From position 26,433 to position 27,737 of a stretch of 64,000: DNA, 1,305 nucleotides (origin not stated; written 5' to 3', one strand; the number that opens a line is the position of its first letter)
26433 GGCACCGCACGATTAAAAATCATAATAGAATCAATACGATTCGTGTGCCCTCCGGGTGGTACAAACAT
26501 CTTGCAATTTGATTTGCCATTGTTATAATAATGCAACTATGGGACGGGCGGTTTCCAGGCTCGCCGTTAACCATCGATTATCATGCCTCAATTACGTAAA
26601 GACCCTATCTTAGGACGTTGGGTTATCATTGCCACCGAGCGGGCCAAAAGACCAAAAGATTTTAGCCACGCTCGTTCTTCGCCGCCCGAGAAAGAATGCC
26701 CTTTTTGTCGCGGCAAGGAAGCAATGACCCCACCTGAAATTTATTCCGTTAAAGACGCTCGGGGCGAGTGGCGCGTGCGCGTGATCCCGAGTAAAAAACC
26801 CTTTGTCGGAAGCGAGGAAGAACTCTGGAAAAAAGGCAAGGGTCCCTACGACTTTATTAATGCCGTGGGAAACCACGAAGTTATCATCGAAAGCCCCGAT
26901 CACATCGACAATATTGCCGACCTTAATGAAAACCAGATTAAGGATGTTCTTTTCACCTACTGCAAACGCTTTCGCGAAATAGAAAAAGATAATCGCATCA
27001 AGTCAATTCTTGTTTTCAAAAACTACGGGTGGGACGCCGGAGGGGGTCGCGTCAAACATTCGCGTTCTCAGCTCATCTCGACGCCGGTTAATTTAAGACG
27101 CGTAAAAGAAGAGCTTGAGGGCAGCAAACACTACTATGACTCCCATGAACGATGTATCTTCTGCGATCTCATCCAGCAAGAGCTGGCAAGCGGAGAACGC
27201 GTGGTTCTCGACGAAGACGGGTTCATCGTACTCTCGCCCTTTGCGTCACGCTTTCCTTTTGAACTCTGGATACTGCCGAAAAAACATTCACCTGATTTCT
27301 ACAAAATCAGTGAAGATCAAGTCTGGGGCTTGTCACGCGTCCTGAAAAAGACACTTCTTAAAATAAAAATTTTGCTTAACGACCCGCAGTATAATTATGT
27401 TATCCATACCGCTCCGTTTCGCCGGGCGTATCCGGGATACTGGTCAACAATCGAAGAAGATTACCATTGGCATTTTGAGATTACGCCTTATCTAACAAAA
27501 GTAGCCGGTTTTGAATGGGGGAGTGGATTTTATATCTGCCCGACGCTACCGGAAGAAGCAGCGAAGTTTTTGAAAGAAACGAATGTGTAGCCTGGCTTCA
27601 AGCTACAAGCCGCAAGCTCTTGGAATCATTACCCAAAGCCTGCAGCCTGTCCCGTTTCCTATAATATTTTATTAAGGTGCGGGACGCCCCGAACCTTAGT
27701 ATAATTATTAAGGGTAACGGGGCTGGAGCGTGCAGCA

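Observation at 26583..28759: Tandem GalT-family paralogs, the first with Arg replacing the nucleophilic histidine (HSRSQ vs HGHSQ)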

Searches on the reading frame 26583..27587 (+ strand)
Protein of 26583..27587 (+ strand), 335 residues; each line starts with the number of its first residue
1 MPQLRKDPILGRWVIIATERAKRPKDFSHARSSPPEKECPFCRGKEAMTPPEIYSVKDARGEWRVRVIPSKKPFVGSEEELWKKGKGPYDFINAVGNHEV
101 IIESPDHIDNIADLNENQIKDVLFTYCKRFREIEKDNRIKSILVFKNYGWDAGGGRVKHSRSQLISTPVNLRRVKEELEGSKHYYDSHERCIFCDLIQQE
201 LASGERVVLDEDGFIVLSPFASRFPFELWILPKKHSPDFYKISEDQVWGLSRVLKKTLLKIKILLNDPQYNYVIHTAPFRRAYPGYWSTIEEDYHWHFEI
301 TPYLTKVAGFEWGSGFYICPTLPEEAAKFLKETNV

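Call 3: search_protein_families(library=pfam, proteins=[window:26583-27587:+], max_evalue=0.01)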
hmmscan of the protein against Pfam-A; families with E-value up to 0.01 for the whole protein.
window:26583-27587:+ (335 aa): 6 families
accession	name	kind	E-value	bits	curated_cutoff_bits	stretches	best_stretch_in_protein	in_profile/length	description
PF02744.22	GalP_UDP_tr_C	-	3.1e-12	46.9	29.2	1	180-300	4-119/165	Galactose-1-phosphate uridyl transferase, C-terminal domain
PF16285.10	DUF4931_N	-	2.5e-08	34.5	24.1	1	98-165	53-119/124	Domain of unknown function (DUF4931) N-terminal domain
PF01087.27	GalP_UDP_transf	-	3.4e-08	34.6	22.1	1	3-153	13-167/184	Galactose-1-phosphate uridyl transferase, N-terminal domain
PF16268.10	DUF4921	-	0.0034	16.8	28.5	0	7-65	10-73/425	Domain of unknown function (DUF4921)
PF11969.13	DcpS_C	-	0.0042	18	24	0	190-277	1-89/114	Scavenger mRNA decapping enzyme C-term binding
PF01230.28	HIT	-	0.0082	17.2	21.5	0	205-275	6-76/98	HIT domain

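Call 4: search_protein_families(library=ncbifam, proteins=[window:26583-27587:+], max_evalue=0.01)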
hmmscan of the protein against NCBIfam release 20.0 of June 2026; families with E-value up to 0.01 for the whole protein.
window:26583-27587:+ (335 aa): 2 families
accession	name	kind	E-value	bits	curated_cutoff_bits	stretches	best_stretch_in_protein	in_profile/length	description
NF008724.0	PRK11720.1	equivalog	7.6e-30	104.2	448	1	2-305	10-304/348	UDP-glucose--hexose-1-phosphate uridylyltransferase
TIGR00209.1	galT_1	equivalog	2.5e-25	89.2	102.1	1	4-285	13-288/349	galactose-1-phosphate uridylyltransferase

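Call 6: search_solved_structures(query=window:26583-27587:+, max_evalue=0.01, show_alignments=3)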
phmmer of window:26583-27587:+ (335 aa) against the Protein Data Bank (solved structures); distinct sequences matched with E-value up to 0.01: 14.
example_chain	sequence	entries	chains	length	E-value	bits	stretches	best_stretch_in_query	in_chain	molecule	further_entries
1z84_A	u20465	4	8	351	3.5e-69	236.5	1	2-334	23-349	galactose-1-phosphate uridyl transferase-like protein | putative galactose-1-phosphate uridyl transferase | Probable galactose-1-phosphate uridyl transferase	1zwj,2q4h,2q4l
2h39_A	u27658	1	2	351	6.7e-69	235.6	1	2-334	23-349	Probable galactose-1-phosphate uridyl transferase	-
6k5z_A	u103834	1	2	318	5.6e-36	127.4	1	3-331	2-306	Galactose-1-phosphate uridylyltransferase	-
6k9z_A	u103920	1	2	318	1.5e-35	126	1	3-331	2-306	Galactose-1-phosphate uridylyltransferase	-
1hxp_A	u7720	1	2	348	1.9e-17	66.4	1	2-289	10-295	HEXOSE-1-PHOSPHATE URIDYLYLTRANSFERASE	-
1hxq_A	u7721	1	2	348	2.7e-17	65.9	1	2-289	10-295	HEXOSE-1-PHOSPHATE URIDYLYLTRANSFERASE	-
1gup_A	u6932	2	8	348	4.8e-17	65.1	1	2-289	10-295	GALACTOSE-1-PHOSPHATE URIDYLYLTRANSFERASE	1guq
5in3_B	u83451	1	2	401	1.6e-08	37.1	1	159-297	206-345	Galactose-1-phosphate uridylyltransferase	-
6gqd_A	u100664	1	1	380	1.6e-08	37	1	159-296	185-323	Galactose-1-phosphate uridylyltransferase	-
6d6j_A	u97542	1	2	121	0.00013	24.2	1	183-256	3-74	HIT family hydrolase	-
6iq1_A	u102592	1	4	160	0.0018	20.5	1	187-266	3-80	Adenosine 5'-monophosphoramidase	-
4qvu_A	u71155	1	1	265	0.0018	20.4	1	98-167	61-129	Uncharacterized protein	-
3oj7_A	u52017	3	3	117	0.0027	19.9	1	189-259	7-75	Putative histidine triad family protein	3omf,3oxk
2eo4_A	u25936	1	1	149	0.0078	18.3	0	191-263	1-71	150aa long hypothetical histidine triad nucleotide-binding protein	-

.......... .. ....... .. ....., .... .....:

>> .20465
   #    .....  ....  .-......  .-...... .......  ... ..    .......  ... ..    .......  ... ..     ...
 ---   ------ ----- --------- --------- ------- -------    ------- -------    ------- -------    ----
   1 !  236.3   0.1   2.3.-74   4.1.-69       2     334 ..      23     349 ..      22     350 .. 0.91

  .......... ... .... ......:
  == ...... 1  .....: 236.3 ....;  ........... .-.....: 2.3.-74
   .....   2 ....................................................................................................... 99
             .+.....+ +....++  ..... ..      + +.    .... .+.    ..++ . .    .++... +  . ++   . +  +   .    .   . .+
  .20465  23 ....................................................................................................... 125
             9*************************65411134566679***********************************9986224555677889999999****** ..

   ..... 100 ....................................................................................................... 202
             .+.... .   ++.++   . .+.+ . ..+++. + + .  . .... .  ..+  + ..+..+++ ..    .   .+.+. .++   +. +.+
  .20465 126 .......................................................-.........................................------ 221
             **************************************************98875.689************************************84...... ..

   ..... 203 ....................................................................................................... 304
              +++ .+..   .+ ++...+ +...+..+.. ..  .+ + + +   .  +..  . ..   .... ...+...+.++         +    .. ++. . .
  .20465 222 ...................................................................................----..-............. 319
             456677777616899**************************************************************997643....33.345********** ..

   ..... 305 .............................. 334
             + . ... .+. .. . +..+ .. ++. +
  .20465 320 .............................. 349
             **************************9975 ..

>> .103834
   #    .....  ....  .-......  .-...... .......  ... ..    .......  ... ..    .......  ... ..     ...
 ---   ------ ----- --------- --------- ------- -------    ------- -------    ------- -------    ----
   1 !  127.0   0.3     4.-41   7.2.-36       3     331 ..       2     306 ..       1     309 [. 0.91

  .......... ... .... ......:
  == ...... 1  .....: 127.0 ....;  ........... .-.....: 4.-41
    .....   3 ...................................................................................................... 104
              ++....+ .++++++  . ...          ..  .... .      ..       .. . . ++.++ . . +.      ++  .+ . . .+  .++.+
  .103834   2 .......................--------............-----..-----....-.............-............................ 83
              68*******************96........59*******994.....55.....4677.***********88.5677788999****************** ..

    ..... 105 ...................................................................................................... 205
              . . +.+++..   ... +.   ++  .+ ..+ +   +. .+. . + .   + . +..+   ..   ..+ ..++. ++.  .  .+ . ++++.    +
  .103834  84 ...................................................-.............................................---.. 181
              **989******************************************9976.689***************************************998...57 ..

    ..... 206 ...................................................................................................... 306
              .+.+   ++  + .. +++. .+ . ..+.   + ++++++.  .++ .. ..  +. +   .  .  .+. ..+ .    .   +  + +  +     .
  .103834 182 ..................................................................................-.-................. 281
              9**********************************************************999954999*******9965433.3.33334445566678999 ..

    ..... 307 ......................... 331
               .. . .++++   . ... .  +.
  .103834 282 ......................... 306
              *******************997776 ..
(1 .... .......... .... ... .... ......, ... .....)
